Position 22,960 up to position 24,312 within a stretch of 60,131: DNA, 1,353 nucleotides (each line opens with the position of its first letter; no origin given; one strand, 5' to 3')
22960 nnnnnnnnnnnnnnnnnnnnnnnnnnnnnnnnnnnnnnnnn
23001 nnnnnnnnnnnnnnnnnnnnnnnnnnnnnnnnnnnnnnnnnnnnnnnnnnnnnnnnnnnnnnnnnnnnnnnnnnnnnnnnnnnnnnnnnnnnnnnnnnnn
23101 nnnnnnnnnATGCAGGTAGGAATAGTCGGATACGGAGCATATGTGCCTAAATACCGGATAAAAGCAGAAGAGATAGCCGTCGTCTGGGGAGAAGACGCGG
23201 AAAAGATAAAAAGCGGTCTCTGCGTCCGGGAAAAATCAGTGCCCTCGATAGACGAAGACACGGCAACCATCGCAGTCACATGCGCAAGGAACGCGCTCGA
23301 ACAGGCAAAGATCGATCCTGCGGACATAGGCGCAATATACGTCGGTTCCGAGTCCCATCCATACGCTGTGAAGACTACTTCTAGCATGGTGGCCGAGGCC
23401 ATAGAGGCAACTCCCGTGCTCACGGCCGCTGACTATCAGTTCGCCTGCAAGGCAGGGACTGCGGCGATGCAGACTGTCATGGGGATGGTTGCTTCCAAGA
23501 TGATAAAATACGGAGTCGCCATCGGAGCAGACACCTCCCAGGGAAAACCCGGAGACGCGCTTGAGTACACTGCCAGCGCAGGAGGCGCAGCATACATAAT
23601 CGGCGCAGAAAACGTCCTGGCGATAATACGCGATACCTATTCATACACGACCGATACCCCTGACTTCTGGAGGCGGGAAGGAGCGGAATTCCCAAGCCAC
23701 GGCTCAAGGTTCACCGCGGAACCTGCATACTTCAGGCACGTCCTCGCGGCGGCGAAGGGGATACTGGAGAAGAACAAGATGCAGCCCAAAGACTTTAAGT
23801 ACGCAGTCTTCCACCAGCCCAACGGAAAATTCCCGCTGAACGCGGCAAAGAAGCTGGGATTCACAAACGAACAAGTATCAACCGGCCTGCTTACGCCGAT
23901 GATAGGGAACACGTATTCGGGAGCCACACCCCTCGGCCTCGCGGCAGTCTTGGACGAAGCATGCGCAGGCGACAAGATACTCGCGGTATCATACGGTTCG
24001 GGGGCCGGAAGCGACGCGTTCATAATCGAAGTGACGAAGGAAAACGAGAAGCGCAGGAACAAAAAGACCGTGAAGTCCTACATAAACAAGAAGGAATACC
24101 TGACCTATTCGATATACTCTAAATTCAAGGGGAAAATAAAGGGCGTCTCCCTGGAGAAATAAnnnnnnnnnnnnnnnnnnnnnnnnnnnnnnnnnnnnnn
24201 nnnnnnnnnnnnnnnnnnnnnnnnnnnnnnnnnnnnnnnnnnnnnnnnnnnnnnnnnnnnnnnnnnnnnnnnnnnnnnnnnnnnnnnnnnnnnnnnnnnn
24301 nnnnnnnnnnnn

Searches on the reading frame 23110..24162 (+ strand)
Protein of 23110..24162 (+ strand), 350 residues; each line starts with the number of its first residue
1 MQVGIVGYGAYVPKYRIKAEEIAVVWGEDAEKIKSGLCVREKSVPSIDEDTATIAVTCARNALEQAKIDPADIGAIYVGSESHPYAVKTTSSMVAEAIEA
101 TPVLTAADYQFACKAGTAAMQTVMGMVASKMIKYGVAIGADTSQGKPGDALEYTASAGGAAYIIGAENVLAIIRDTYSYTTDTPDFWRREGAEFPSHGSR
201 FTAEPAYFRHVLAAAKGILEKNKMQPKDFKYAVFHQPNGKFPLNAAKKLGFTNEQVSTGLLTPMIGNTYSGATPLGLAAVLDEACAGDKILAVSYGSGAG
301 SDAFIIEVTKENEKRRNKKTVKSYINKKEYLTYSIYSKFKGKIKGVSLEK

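Call 13: find_encoding_contigs(protein=window:23110-24162:+, flank=10000, max_places=10)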
Protein window:23110-24162:+ (350 aa): no gene with exactly this product is on record in the collection.
